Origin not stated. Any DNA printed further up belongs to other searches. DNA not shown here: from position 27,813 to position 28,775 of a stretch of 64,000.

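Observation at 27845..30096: mnmE slot occupied by a divergent hypothetical + PAS-GGDEF pair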

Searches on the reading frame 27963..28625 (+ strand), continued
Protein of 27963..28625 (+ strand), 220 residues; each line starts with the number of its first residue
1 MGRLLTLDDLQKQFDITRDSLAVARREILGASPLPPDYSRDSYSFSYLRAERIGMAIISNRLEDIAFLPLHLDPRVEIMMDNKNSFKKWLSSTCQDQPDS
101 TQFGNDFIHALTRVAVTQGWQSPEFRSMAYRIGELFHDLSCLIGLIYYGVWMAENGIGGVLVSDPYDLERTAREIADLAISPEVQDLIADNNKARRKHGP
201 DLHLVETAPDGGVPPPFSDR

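Call 35: fold_search(model_id=the predicted structure, library=pdb)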
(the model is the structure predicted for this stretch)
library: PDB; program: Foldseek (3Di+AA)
matches with E <= 10: 149; with E <= 0.001: 0
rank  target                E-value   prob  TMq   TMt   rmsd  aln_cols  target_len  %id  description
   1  7cfo_A                1.2e+00  0.05  0.14  0.16  18.2       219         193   15  Crystal structure of human RXRalpha ligand binding domain complexed with CBTF-EE. (released 2021-01-06)
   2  5zqu_C                1.5e+00  0.05  0.15  0.16  17.7       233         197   14  Crystal structure of tetrameric RXRalpha-LBD complexed with partial agonist CBt-PMN (released 2019-02-27)
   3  6lmk_R                1.5e+00  0.04  0.15  0.09  23.7       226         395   12  Cryo-EM structure of the human glucagon receptor in complex with Gs (released 2020-04-01)
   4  4ely_A                1.7e+00  0.13  0.22  0.32  15.9       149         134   11  CCDBVFI:GYRA14EC (released 2012-05-30)
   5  7jjh                  1.9e+00  0.06  0.15  0.14  19.9       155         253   14  Crystal structure of the unliganded tandem bromodomain (BD1, BD2) of human TAF1 (released 2021-01-27)
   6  6jlf_A                2.1e+00  0.07  0.17  0.15  11.9       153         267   16  Crystal structure of a bacterial Bestrophin homolog from Klebsiella pneumoniae D179A mutation - HR (released 2019-11-13)
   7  9i1x_A                2.1e+00  0.04  0.15  0.15  17.4       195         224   15  Crystal structure of the E. coli TetR family regulator CecR (released 2025-11-26)
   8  8iyj_W0               2.3e+00  0.08  0.20  0.16  21.2       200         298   10  Cryo-EM structure of the 48-nm repeat doublet microtubule from mouse sperm (released 2023-07-05)
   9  6ivl_B                2.3e+00  0.06  0.17  0.15  13.1       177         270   15  Crystal structure of a membrane protein L259A (released 2019-11-06)
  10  8y0e_I                2.3e+00  0.04  0.12  0.12  23.6       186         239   15  ASFV RNAP M1249L C-tail occupied complex4 (MCOC4) (released 2025-01-29)
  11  2rai_B                2.3e+00  0.04  0.18  0.11  30.2       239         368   10  The PX-BAR membrane remodeling unit of Sorting Nexin 9 (released 2007-12-11)
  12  8r6k_A                2.5e+00  0.09  0.14  0.25  13.5       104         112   17  Crystal structure of Candida glabrata Bdf1 bromodomain 1 bound to a phenyltriazine ligand (released 2024-10-30)
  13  4mec_G                2.5e+00  0.04  0.19  0.19  17.7       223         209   10  Crystal structure of RAT Heme oxygenase-1 in complex with ZN(II)-Protoporphyrin IX (released 2014-08-27)
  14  3dyu_A                2.6e+00  0.04  0.18  0.12  30.8       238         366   10  Crystal structure of Snx9PX-BAR (230-595), H32 (released 2008-09-16)
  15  1t33_A                2.6e+00  0.03  0.14  0.14  17.9       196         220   15  Structural Genomics, The crystal structure of a putative transcriptional repressor (TetR/AcrR family) from Salmonella  (released 2004-08-03)
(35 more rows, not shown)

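Call 36: find_encoding_contigs(protein=P0169, flank=8000, max_places=2)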
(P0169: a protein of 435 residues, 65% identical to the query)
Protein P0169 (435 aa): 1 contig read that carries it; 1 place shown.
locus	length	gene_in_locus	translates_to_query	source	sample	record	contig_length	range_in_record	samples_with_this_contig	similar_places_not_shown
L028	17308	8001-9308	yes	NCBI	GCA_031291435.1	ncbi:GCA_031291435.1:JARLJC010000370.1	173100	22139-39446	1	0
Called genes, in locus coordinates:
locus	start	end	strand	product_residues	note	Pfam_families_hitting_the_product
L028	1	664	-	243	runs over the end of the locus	PF01255:Prenyltransf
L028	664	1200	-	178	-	PF01765:RRF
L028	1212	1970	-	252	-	PF00696:AA_kinase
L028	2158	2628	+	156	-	PF00072:Response_reg (weak)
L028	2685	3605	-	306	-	PF25025:EF-Ts_N (weak), PF00889:EF_TS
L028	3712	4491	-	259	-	PF00318:Ribosomal_S2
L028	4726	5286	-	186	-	PF04264:YceI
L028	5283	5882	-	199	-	PF01292:Ni_hydr_CYTB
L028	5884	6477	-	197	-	PF04264:YceI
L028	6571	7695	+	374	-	PF01266:DAO, PF13450:NAD_binding_8 (weak)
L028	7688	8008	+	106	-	-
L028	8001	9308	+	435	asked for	PF10396:TrmE_N, PF12631:MnmE_helical, PF00350:Dynamin_N (weak), PF01926:MMR_HSR1, PF02421:FeoB_N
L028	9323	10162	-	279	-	-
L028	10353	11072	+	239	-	PF00072:Response_reg, PF00486:Trans_reg_C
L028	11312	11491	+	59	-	PF04325:DUF465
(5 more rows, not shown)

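Call 37: find_encoding_contigs(protein=P0152, flank=8000, max_places=2)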
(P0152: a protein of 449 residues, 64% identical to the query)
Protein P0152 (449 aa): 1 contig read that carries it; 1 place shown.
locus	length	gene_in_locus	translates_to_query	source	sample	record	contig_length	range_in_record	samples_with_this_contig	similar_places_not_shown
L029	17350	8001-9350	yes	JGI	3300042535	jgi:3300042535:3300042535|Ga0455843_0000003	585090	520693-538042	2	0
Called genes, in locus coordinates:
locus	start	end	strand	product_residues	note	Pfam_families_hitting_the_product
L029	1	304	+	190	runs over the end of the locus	PF00691:OmpA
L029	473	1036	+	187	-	-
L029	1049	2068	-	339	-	PF00005:ABC_tran, PF13304:AAA_21 (weak)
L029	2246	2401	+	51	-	PF10276:zf-CHCC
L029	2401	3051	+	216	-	-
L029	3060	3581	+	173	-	PF01478:Peptidase_A24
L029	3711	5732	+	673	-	PF13597:NRDD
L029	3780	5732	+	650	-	PF13597:NRDD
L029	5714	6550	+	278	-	PF04055:Radical_SAM, PF13353:Fer4_12 (weak)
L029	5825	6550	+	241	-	PF04055:Radical_SAM, PF13353:Fer4_12 (weak)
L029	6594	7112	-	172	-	-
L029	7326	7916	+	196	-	-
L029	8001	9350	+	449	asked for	PF10396:TrmE_N, PF12631:MnmE_helical, PF00350:Dynamin_N (faint), PF01926:MMR_HSR1, PF02421:FeoB_N (weak)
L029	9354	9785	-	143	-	-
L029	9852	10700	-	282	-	PF15916:DUF4743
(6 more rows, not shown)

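Call 38: search_protein_representatives(alignment_id=A1)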
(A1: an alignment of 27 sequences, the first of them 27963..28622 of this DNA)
Query: 27 sequences, 226 profile positions. Proteins with E-value up to 0.001 (for the whole library): 36; up to 1e-10: 34; up to 1e-30: 31. The best 36 are listed.
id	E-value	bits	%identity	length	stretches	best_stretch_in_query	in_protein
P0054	4.3e-107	372.8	-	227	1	1-222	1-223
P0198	2.5e-73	262.3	-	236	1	2-220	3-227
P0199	1.2e-69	250.3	-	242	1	4-209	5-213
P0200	6.1e-67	241.4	-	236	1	1-220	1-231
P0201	4.4e-66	238.7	-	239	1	1-202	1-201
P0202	9.5e-65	234.3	-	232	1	1-218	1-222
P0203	2.7e-64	232.8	-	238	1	3-221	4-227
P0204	3.1e-63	229.3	-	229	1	1-220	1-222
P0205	8.9e-63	227.8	-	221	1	3-221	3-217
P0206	6.2e-60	218.5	-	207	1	15-218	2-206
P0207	9.4e-59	214.7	-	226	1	1-219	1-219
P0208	1.7e-58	213.8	-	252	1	1-222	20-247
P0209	7.8e-58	211.7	-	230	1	1-214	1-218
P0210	9.7e-56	204.8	-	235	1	3-217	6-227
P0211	7.2e-55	202.0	-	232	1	1-216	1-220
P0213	2.9e-51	190.2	-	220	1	1-219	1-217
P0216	5.0e-50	186.1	-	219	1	5-217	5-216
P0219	3.1e-45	170.5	-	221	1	1-217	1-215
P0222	7.6e-43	162.6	-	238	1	2-221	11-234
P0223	1.3e-41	158.6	-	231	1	1-214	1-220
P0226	2.5e-34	134.8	-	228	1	3-217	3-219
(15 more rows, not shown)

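Call 43: search_protein_families(library=pfam, alignment_id=A1, max_evalue=10)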
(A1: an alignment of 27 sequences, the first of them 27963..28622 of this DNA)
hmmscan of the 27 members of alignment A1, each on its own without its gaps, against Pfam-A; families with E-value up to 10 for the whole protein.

A. member 1, window:27963-28622:+ (220 aa): 0 families

B. families by the number of members that match (of 27 scanned): 11 families
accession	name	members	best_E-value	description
PF21397.2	Annexin_3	2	0.0088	Alpha-11 giardin annexin domain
PF15289.11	RFXA_RFXANK_bdg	2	0.014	Regulatory factor X-associated C-terminal binding domain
PF23559.1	WH_DRP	2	0.02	Disease resistance protein Winged helix domain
PF12037.13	ATAD3_N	1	0.033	ATPase family AAA domain-containing protein 3, N-terminal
PF16220.10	DUF4880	1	0.047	Domain of unknown function (DUF4880)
PF18081.7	FANC_SAP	1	0.071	Fanconi anemia-associated nuclease SAP domain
PF20429.4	Tab2-like_C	1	0.13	RNA-binding protein Tab2/Atab2, C-terminal domain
PF11007.13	CotJA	1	0.2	Spore coat associated protein JA (CotJA)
PF16599.10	PTN13_u3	1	0.23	Unstructured linker region on PTN13 protein between PDZ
PF24088.1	DUF7373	1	0.25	Domain of unknown function (DUF7373) N-terminal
PF21789.3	TNP-like_RNaseH_C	1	0.26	TNP-like, RNase H C-terminal domain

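Call 51: search_protein_families(library=phrogs, proteins=[window:27963-28622:+, P0028, P0074, P0213, P0226], max_evalue=0.1)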
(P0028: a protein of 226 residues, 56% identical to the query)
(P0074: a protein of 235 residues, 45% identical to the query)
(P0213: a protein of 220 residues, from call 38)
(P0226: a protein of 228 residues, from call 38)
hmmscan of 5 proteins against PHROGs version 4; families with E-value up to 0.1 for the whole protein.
window:27963-28622:+ (220 aa): 0 families

P0028 (226 aa): 0 families

P0074 (235 aa): 0 families

P0213 (220 aa): 0 families

P0226 (228 aa): 0 families

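Call 52: search_protein_families(library=padloc, proteins=[window:27963-28622:+, P0028, P0074, P0213, P0226], max_evalue=0.1)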
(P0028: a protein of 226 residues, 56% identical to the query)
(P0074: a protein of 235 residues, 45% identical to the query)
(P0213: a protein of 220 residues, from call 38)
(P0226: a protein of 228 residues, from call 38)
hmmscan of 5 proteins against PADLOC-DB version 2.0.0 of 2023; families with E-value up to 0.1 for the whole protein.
window:27963-28622:+ (220 aa): 0 families

P0028 (226 aa): 0 families

P0074 (235 aa): 0 families

P0213 (220 aa): 0 families

P0226 (228 aa): 0 families

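Call 66: find_encoding_contigs(protein=P0003, flank=6000, max_places=1)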
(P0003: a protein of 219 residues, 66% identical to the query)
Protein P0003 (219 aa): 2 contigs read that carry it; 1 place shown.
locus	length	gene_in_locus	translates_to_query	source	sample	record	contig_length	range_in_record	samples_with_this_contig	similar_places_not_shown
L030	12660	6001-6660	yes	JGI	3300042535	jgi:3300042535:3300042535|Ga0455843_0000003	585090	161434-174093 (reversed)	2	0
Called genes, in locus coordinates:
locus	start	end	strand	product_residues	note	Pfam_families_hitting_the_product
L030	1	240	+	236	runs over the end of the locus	PF01027:Bax1-I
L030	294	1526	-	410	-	PF23127:DotM_C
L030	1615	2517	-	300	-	PF02195:ParB_N, PF17762:HTH_ParB, PF23552:ParB_C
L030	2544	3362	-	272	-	PF00142:Fer4_NifH, PF00448:SRP54 (faint), PF01656:CbiA, PF02374:ArsA_ATPase (weak), PF06564:CBP_BcsQ, PF09140:MipZ (weak), PF10609:ParA, PF13614:AAA_31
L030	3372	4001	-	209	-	PF02527:GidB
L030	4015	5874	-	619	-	PF01134:GIDA, PF03486:HI0933_like (faint), PF12831:FAD_oxidored (weak), PF21680:GIDA_C_1st, PF13932:SAM_GIDA_C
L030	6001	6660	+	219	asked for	-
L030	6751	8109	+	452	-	PF00989:PAS (weak), PF13188:PAS_8 (faint), PF08448:PAS_4 (faint), PF13426:PAS_9 (weak), PF08447:PAS_3 (faint), PF00989:PAS, PF13426:PAS_9, PF00990:GGDEF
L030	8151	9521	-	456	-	PF07498:Rho_N, PF07497:Rho_RNA_bind, PF00006:ATP-synt_ab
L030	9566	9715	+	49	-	-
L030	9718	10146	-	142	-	-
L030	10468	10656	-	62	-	-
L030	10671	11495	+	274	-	PF03618:Kinase-PPPase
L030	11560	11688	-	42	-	-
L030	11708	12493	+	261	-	PF04085:MreC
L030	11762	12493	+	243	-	PF04085:MreC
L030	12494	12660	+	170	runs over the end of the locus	PF04093:MreD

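Call 67: fold_search(model_id=the predicted structure, library=viral)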
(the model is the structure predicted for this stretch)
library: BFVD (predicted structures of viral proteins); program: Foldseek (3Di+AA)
matches with E <= 10: 274; with E <= 0.001: 0
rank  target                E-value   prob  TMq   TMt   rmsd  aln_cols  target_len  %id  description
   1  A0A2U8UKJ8            1.3e-01  0.30  0.21  0.25  21.9       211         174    8  Uncharacterized protein [Gordonia phage Sour]
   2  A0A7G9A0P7            1.4e-01  0.25  0.19  0.24  18.2       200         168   12  (no name in the UniProt tables at hand)
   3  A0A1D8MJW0            1.7e-01  0.14  0.16  0.11  24.8       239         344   15  Putative rep protein [uncultured virus]
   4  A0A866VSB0            3.5e-01  0.09  0.15  0.12  25.5       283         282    9  Protein E12 [Elephant endotheliotropic herpesvirus 3A]
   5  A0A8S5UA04            3.9e-01  0.09  0.16  0.07  17.8       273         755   11  Uncharacterized protein [Siphoviridae sp. ctij073]
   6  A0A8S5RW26            5.0e-01  0.07  0.15  0.09  29.8       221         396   14  Uncharacterized protein [Siphoviridae sp. ctHip2]
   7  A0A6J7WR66            5.3e-01  0.10  0.15  0.17  17.0       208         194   13  Uncharacterized protein [uncultured Caudovirales phage]
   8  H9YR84                5.6e-01  0.06  0.12  0.13  17.7       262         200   11  (no name in the UniProt tables at hand)
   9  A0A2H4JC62            6.9e-01  0.23  0.22  0.19  22.8       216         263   10  Phage tail tape measure protein [uncultured Caudovirales phage]
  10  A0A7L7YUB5            6.9e-01  0.12  0.20  0.06  20.8       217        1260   14  Transcriptional regulator ICP4 [Macropodid alphaherpesvirus 4]
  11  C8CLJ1                7.6e-01  0.06  0.13  0.13  24.7       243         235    8  (no name in the UniProt tables at hand)
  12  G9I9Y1                8.0e-01  0.20  0.23  0.21  17.3       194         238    7  (no name in the UniProt tables at hand)
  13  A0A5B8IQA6            9.4e-01  0.04  0.13  0.12  27.2       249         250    7  Uncharacterized protein [Mimiviridae sp. ChoanoV1]
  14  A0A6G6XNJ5            9.9e-01  0.08  0.19  0.07  23.5       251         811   12  (no name in the UniProt tables at hand)
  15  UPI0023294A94         1.0e+00  0.04  0.12  0.04  22.8       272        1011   11  (no name look-up for this kind of identifier)
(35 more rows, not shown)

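Call 72: find_encoding_contigs(protein=P0226, flank=6000, max_places=2)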
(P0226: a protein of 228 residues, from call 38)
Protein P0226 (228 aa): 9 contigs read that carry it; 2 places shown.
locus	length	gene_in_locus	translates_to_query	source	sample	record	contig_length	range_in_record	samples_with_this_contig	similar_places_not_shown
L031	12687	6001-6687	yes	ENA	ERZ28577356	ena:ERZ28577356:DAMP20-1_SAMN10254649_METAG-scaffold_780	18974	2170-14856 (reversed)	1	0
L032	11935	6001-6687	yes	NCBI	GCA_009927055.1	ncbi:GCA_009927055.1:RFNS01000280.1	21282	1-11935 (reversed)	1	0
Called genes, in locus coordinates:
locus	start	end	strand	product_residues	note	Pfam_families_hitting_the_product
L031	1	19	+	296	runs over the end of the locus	PF00072:Response_reg, PF13581:HATPase_c_2 (weak)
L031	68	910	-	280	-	PF00557:Peptidase_M24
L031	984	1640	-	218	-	-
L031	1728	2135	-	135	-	PF01878:EVE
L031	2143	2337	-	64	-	PF04588:HIG_1_N, PF11137:DUF2909 (weak)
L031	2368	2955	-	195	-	-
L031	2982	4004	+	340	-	PF00814:TsaD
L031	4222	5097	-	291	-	PF01063:Aminotran_4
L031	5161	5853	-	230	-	PF02390:Methyltransf_4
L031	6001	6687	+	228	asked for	-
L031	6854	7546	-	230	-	PF00929:RNase_T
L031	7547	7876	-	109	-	-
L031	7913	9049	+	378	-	PF00465:Fe-ADH (weak), PF13685:Fe-ADH_2, PF01761:DHQ_synthase, PF24621:DHQS_C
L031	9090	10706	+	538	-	PF00682:HMGL-like, PF22617:HCS_D2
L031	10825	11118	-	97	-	-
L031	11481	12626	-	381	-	PF07167:PhaC_N (weak)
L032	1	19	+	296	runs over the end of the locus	PF00072:Response_reg, PF13581:HATPase_c_2 (weak)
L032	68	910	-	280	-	PF00557:Peptidase_M24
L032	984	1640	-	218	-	-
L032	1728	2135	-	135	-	PF01878:EVE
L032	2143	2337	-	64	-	PF04588:HIG_1_N, PF11137:DUF2909 (weak)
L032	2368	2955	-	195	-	-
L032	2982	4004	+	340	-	PF00814:TsaD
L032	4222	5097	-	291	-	PF01063:Aminotran_4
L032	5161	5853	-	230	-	PF02390:Methyltransf_4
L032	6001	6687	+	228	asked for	-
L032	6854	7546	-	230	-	PF00929:RNase_T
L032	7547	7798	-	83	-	-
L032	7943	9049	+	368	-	PF00465:Fe-ADH (weak), PF13685:Fe-ADH_2, PF01761:DHQ_synthase, PF24621:DHQS_C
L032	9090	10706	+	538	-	PF00682:HMGL-like, PF22617:HCS_D2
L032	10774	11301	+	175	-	-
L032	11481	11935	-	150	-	?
